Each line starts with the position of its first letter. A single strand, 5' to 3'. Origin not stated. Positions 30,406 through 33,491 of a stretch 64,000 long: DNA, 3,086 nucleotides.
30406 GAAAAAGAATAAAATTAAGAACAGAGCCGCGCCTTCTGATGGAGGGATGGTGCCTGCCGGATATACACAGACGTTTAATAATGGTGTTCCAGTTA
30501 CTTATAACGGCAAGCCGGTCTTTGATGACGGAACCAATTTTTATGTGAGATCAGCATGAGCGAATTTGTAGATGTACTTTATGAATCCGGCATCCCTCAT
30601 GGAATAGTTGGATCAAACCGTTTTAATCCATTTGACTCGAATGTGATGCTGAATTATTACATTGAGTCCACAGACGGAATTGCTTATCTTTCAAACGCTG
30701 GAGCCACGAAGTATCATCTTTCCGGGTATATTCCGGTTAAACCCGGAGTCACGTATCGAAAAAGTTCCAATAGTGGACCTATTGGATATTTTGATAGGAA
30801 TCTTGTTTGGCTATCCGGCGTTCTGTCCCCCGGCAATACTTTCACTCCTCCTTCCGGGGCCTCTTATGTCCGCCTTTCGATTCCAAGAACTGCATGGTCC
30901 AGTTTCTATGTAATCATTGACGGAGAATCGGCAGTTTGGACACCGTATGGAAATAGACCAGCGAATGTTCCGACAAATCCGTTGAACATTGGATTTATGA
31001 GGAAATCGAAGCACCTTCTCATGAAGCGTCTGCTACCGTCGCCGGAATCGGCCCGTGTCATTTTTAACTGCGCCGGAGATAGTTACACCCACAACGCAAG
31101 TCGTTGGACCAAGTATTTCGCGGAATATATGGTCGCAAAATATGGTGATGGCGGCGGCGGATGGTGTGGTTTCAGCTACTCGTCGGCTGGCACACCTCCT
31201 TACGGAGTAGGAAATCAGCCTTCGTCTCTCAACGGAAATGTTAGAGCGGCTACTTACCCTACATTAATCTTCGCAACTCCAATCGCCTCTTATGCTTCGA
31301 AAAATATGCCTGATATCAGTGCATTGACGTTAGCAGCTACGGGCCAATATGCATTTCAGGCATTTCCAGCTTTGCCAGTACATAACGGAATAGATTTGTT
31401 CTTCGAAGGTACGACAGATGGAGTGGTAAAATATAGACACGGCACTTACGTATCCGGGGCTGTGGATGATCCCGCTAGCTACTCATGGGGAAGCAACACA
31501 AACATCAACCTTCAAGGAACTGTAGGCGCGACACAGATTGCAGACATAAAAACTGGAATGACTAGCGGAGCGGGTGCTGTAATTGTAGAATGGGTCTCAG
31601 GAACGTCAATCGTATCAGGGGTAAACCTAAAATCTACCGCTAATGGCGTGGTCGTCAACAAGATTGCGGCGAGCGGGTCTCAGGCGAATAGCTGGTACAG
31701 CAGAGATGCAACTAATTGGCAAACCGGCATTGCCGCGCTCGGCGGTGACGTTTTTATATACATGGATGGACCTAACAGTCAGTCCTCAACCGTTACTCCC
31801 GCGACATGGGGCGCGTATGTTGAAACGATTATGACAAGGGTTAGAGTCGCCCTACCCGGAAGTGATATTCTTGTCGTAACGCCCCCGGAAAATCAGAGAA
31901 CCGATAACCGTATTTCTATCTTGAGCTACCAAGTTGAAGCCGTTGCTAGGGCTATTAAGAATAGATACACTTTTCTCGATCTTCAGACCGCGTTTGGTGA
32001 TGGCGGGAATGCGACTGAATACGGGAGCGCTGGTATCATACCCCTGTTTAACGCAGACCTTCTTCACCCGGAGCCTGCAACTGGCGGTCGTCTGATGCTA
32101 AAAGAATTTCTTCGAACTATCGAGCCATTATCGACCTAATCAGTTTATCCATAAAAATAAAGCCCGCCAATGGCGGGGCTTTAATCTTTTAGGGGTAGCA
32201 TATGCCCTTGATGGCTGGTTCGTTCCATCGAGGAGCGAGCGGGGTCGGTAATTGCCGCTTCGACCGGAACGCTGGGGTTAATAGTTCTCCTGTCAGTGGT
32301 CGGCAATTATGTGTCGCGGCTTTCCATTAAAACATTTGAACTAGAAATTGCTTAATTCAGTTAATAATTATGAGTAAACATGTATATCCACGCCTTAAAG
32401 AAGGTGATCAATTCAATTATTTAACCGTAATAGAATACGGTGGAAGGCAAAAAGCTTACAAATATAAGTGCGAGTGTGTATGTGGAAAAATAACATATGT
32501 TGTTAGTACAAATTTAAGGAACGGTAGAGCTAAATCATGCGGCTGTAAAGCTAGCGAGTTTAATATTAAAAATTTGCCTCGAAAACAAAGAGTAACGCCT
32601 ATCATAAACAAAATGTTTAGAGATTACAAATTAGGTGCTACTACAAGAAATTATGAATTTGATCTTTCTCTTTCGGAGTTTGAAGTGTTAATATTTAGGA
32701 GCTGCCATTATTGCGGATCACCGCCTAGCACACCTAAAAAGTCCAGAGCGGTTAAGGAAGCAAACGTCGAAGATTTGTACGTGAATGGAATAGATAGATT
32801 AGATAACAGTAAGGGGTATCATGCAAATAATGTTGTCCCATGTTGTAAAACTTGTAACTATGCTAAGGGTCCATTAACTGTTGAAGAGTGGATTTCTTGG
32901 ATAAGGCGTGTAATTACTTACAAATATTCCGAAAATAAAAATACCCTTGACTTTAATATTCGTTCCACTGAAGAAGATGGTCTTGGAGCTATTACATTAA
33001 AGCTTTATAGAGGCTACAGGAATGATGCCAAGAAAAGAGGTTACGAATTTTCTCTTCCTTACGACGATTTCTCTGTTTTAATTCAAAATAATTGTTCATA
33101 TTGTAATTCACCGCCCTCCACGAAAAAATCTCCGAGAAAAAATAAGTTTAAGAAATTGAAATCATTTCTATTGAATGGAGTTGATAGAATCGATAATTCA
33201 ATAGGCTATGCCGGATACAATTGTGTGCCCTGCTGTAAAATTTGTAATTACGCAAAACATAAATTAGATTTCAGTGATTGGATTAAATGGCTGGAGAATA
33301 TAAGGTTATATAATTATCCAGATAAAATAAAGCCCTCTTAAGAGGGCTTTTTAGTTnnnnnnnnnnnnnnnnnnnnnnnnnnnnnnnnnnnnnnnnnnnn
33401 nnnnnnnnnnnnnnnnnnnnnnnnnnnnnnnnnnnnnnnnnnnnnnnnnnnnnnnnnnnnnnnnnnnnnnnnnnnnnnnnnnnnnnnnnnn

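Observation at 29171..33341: Tail-fibre cassette shuffling: duplicated hairpin-promoter element, split adaptor, a 120-bp 3' relic and an adjacent HNH endonuclease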

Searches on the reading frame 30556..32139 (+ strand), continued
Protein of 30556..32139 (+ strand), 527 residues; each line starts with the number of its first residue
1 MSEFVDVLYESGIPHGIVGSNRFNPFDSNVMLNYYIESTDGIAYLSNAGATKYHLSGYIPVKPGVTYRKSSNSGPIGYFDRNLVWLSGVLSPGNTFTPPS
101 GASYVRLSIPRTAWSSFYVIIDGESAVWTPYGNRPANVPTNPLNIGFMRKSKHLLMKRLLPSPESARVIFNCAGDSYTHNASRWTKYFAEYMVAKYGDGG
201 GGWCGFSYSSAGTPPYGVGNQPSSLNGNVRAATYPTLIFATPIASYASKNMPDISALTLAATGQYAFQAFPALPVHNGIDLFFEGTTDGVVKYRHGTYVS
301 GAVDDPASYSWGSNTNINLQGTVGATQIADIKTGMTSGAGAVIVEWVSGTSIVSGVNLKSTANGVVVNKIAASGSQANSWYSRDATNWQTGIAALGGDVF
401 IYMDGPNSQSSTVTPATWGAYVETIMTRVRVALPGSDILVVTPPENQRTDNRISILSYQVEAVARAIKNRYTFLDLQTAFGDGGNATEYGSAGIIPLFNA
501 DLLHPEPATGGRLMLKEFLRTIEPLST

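Call 79: get_annotated_region(hit=H6, flank=6000)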
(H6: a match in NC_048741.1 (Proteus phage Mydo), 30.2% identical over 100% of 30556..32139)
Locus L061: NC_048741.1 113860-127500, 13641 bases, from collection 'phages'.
description: Proteus phage Mydo, complete genome.
organism: Proteus phage Mydo (NCBI taxid 2483610)
taxonomy: Viruses; Duplodnaviria; Heunggongvirae; Uroviricota; Caudoviricetes; Vequintavirinae; Mydovirus; Mydovirus mydo
host: Proteus mirabilis; source: wastewater treatment plant; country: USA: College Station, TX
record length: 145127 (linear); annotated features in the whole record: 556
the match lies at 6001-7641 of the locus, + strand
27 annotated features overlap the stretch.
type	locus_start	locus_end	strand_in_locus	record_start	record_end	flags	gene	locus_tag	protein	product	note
CDS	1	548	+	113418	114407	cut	-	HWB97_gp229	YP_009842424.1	baseplate hub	-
regulatory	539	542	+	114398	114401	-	-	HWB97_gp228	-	ribosome_binding_site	CPT_Mydo_245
CDS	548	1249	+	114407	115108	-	-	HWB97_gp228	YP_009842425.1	baseplate spike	-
regulatory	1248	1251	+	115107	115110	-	-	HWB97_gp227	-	ribosome_binding_site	CPT_Mydo_246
CDS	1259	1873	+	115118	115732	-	-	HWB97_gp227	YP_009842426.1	hypothetical protein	-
regulatory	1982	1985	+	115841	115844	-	-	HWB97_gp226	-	ribosome_binding_site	CPT_Mydo_247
CDS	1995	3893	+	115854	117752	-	-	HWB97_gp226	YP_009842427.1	tail fiber protein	-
regulatory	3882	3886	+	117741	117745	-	-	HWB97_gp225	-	ribosome_binding_site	CPT_Mydo_248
CDS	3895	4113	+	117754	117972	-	-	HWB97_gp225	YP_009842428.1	hypothetical protein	-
regulatory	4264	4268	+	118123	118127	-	-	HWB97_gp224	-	ribosome_binding_site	CPT_Mydo_249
CDS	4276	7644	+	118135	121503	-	-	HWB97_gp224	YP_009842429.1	tail fiber protein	-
regulatory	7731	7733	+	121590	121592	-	-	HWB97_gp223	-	ribosome_binding_site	CPT_Mydo_250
CDS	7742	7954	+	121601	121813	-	-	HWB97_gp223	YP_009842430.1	hypothetical protein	-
regulatory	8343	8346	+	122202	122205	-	-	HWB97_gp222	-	ribosome_binding_site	CPT_Mydo_251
CDS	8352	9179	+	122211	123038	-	-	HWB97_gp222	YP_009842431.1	tail protein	2.0347e-22 match to T5.133 L-shaped tail fiber protein; 0.0 match to L-shaped tail fiber protein [Klebsiella phage ...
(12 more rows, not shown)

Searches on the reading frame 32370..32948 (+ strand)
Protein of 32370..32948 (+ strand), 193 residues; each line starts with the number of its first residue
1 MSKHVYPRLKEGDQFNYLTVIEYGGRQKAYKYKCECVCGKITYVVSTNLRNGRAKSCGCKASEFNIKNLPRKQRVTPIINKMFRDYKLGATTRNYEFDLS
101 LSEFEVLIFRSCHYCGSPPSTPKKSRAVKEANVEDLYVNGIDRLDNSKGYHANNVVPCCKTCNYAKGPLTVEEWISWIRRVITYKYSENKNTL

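Call 97: search_solved_structures(query=A9, max_evalue=1, show_alignments=2)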
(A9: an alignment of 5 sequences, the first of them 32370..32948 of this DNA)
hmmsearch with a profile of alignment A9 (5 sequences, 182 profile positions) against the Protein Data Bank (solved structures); distinct sequences matched with E-value up to 1: 4.
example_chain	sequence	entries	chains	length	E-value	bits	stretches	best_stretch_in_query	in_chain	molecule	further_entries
3ldy_A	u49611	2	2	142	6.5e-07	32.5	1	74-177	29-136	restriction endonuclease PacI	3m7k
4h9d_A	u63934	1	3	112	0.002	21.2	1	144-173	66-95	HNH endonuclease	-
1wge_A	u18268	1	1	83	0.5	13.4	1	19-66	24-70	Hypothetical protein 2610018L09Rik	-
2jr7_A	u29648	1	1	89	0.53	13.3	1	19-66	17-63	DPH3 homolog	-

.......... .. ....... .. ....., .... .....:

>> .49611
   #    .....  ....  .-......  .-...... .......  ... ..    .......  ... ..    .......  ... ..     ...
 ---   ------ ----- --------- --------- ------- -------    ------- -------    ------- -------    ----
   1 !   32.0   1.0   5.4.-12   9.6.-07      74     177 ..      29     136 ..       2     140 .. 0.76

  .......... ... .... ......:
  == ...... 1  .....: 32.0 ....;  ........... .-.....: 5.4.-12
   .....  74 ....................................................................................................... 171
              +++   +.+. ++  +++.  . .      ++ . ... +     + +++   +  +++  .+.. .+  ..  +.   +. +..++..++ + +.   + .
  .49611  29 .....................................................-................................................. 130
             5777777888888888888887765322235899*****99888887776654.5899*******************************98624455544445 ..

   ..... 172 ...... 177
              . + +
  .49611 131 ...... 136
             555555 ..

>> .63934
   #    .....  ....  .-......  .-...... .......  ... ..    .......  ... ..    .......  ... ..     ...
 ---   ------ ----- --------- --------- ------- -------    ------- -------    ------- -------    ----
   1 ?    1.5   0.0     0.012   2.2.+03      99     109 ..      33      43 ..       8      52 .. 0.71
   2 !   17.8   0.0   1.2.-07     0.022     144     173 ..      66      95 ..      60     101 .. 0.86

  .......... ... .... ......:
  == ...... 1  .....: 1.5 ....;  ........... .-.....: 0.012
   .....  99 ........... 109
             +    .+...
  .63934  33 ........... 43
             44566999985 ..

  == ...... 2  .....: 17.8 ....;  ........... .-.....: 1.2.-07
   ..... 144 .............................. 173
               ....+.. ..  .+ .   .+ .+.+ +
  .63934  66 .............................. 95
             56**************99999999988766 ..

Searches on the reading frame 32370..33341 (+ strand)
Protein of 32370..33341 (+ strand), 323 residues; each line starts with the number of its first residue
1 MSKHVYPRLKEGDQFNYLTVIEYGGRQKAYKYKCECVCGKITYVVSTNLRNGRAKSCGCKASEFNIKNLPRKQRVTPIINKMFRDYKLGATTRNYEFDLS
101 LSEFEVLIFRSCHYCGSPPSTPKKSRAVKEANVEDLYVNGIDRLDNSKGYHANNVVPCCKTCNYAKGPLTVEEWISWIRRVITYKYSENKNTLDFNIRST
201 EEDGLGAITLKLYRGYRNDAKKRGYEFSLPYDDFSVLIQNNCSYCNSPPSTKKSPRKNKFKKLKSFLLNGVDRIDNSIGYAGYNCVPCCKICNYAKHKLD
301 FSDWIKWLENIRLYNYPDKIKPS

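Call 7: search_protein_families(library=pfam, proteins=[window:32370-33341:+], max_evalue=0.01)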
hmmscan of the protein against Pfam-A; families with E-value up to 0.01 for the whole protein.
window:32370-33341:+ (323 aa): 0 families

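Call 9: search_protein_families(library=phrogs, proteins=[window:32370-33341:+], max_evalue=0.01)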
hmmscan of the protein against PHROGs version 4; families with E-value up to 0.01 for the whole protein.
window:32370-33341:+ (323 aa): 13 families
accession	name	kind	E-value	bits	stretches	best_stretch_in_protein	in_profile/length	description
phrog_1035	-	DNA, RNA and nucleotide metabolism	2.7e-32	113.7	2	28-193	60-237/271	endonuclease VII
phrog_3118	-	DNA, RNA and nucleotide metabolism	6.5e-25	89.1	2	211-299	16-99/287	HNH endonuclease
phrog_3322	-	DNA, RNA and nucleotide metabolism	2.8e-20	73.8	2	50-190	24-157/162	endonuclease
phrog_374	-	DNA, RNA and nucleotide metabolism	6.3e-13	49.4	1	11-70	198-260/617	HNH endonuclease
phrog_1400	-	moron, auxiliary metabolic gene and host takeover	9.5e-13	49.6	2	79-193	9-113/251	Srd anti-sigma factor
phrog_4592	-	moron, auxiliary metabolic gene and host takeover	5.3e-12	46.9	2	210-300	61-138/170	decoy of host sigma70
phrog_2214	-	DNA, RNA and nucleotide metabolism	1.5e-07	31.9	1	110-182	194-252/429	HNH endonuclease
phrog_27240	-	unknown function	4.7e-07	31.2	1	9-78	6-74/132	-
phrog_2118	-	DNA, RNA and nucleotide metabolism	9.5e-07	29.6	1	152-180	207-235/301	HNH endonuclease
phrog_25184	-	DNA, RNA and nucleotide metabolism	0.0016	18.9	1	151-188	142-177/209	HNH endonuclease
phrog_22195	-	unknown function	0.0031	18.3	1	8-70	8-64/148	-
phrog_37376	-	unknown function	0.0049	18.2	0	265-300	10-46/101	-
phrog_10011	-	unknown function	0.0096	17.6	0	137-165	9-36/125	-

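Call 44: search_solved_structures(query=window:32370-33341:+, max_evalue=1)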
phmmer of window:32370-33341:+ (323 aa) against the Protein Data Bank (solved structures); distinct sequences matched with E-value up to 1: 2.
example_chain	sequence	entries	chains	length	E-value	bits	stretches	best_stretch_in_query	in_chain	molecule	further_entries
3ldy_A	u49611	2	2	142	0.13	14.7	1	236-298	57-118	restriction endonuclease PacI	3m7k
4h9d_A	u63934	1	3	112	0.68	12.3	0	152-178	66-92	HNH endonuclease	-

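Call 46: search_protein_families(library=ncbifam, proteins=[window:32370-33341:+], max_evalue=0.1)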
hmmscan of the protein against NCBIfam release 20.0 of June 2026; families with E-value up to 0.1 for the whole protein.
window:32370-33341:+ (323 aa): 0 families

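Call 58: search_dna_similar(query=window:32370-33341:+, collection=phages, mode=protein, max_rows=25)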
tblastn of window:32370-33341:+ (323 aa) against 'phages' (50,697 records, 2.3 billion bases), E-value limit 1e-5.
Records with a match: 49; places in all: 49; records where one place covers at least 80% of the query: 29.
Best place of each record, by identity: <60% 49.
By first word of the organism name: Klebsiella 10; Streptomyces 7; uncultured 7; Pseudomonas 4; Escherichia 3; Lactococcus 3; Enterococcus 3; Acinetobacter 2; Xanthomonas 2; Dickeya 2; and 6 more.
By host as written in the record: - 13; Klebsiella pneumoniae 9; Streptomyces sanglieri UNT16F27A 3; Streptomyces viridochromogenes DSM40736 2; Xanthomonas vesicatoria 2; Streptomyces griseus ATCC 10137 2; Pseudomonas aeruginosa 2; Escherichia coli 3-104 2; and 12 more.
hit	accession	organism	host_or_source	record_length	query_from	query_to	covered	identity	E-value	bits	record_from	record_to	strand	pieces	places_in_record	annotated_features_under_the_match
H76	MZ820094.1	Streptomyces phage Jada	Streptomyces viridochromogenes DSM40736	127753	4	313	89%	36.9%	9e-22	179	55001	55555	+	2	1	71: HNH endonuclease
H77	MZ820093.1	Streptomyces phage Forrest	Streptomyces viridochromogenes DSM40736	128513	4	313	89%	36.9%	9e-22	179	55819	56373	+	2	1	73: HNH endonuclease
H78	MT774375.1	uncultured phage cr50_1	human feces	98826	11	316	89%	36.2%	1e-15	151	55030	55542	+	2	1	hypothetical protein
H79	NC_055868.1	uncultured phage cr50_1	human feces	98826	11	316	89%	36.2%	1e-15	151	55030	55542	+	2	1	HNH endonuclease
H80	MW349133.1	Acinetobacter phage Liucustia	Acinetobacter baumannii NIPH201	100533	9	311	89%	34.9%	7e-21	168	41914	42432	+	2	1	hypothetical protein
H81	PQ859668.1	Acinetobacter phage phi1_092033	Acinetobacter baumannii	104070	9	311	89%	34.9%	7e-21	167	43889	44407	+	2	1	endonuclease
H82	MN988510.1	Rhizobium phage RHph_I3_11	Rhizobium phaseoli I3_11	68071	35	311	76%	40.2%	5e-22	174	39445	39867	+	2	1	HNH endonuclease protein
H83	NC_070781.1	Streptomyces phage Tomas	Streptomyces sanglieri UNT16F27A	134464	10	321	91%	32.6%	3e-20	160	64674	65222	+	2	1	87: hypothetical protein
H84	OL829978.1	Streptomyces phage Tomas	Streptomyces sanglieri UNT16F27A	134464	10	321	91%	32.6%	3e-20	160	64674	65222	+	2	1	87: hypothetical protein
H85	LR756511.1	uncultured phage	metagenomic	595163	34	305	75%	39.0%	2e-21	166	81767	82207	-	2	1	record has no annotation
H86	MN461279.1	Xanthomonas virus phiXaf18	Xanthomonas vesicatoria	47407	9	315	86%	33.3%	4e-19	154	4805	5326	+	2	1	hypothetical protein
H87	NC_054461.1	Xanthomonas virus phiXaf18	Xanthomonas vesicatoria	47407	9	315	86%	33.3%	4e-19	154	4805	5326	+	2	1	HNH endonuclease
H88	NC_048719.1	Streptomyces phage Annadreamy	Streptomyces griseus ATCC 10137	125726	36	323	80%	35.5%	8e-17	156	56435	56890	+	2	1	72: HNH endonuclease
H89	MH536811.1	Streptomyces phage Annadreamy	Streptomyces griseus ATCC 10137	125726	36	323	80%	35.5%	8e-17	156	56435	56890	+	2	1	72: hypothetical protein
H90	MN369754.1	Streptomyces phage Limpid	Streptomyces sanglieri UNT16F27A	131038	36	323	80%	35.5%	8e-17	156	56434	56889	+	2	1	71: hypothetical protein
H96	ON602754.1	Klebsiella phage VLCpiA1j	Klebsiella pneumoniae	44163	3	311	81%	30.7%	3e-12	135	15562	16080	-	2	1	endonuclease VII | metallo-phosphoesterase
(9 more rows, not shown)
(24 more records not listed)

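Call 59: find_related_loci(query=window:32370-33341:+, collection=viral_contigs, flank=5000)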
Query window:32370-33341:+ (323 aa) in viral_contigs; peptide patterns used: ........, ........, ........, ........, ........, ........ (x = any residue, [..] = any of these).
11 stretches matched a pattern, but none encodes a relative of the query by tblastn (E <= 1e-3).

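Call 90: search_protein_families(library=pfam, proteins=[window:32370-33341:+], max_evalue=10)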
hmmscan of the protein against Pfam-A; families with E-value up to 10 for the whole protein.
window:32370-33341:+ (323 aa): 2 families
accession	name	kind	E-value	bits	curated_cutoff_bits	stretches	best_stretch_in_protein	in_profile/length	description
PF11300.13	DUF3102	-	0.27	11.9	24.4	0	293-311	33-51/129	Protein of unknown function (DUF3102)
PF01844.29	HNH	-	0.8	10.3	21.4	2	112-167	1-45/47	HNH endonuclease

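Call 92: get_annotated_region(hit=H76, flank=300)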
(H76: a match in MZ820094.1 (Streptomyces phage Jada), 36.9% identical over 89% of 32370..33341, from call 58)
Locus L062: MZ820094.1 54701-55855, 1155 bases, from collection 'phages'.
description: Streptomyces phage Jada, complete genome.
organism: Streptomyces phage Jada (NCBI taxid 2871545)
taxonomy: Viruses; Duplodnaviria; Heunggongvirae; Uroviricota; Caudoviricetes; Stanwilliamsviridae; Loccivirinae; Gilsonvirus
host: Streptomyces viridochromogenes DSM40736; source: soil; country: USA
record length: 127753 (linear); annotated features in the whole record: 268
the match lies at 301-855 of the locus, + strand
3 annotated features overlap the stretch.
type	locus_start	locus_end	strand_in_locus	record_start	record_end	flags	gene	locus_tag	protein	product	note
CDS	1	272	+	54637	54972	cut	70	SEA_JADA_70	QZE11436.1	hypothetical protein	-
CDS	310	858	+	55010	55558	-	71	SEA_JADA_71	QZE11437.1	HNH endonuclease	-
CDS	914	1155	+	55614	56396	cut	72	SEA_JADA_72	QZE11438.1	Cas4 family exonuclease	-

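Call 93: get_annotated_region(hit=H96, flank=300)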
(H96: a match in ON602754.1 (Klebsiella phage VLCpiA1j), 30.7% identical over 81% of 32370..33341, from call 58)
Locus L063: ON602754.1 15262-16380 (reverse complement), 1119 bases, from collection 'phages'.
description: Klebsiella phage VLCpiA1j, complete genome.
organism: Klebsiella phage VLCpiA1j (NCBI taxid 2874861)
taxonomy: Viruses; Duplodnaviria; Heunggongvirae; Uroviricota; Caudoviricetes; Autographiviridae; Slopekvirinae; Drulisvirus
host: Klebsiella pneumoniae; source: soil and water; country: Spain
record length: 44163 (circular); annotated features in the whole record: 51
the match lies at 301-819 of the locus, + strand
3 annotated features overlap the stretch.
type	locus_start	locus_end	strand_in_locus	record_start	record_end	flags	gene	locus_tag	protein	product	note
CDS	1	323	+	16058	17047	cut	-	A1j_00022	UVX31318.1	metallo-phosphoesterase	-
CDS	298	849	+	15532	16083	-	-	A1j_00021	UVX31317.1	endonuclease VII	-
CDS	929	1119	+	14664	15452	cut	-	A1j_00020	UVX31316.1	hypothetical protein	-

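Call 94: get_annotated_region(hit=H82, flank=300)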
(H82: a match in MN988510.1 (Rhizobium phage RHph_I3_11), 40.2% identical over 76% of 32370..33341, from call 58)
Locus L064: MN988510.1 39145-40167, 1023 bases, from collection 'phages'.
description: Rhizobium phage RHph_I3_11, complete genome.
organism: Rhizobium phage RHph_I3_11 (NCBI taxid 2509731)
taxonomy: Viruses; Duplodnaviria; Heunggongvirae; Uroviricota; Caudoviricetes
host: Rhizobium phaseoli I3_11; source: agricultural lands; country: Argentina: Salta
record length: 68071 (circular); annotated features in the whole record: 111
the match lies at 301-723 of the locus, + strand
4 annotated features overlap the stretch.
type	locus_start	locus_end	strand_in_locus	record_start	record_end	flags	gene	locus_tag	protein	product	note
CDS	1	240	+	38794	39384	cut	-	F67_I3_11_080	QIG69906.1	putative DNA methylase protein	-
CDS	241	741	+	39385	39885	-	-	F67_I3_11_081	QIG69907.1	HNH endonuclease protein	-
CDS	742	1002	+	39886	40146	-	-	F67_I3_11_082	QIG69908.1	hypothetical protein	-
CDS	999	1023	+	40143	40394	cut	-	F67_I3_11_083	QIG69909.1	DUF3310 domain-containing protein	-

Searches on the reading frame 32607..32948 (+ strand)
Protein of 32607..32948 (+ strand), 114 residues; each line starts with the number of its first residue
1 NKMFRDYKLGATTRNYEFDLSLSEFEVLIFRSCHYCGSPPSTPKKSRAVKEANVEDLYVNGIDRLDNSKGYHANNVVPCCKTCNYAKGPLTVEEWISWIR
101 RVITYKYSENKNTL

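Call 90: search_protein_families(library=pfam, proteins=[window:32607-32948:+], max_evalue=10)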
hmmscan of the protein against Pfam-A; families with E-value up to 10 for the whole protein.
window:32607-32948:+ (114 aa): 2 families
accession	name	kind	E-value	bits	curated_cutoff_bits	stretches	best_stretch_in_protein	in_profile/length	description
PF14279.12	HNH_5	-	0.11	12.8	27.5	1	72-88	28-44/56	HNH endonuclease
PF01844.29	HNH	-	0.28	11.8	21.4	1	33-88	1-45/47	HNH endonuclease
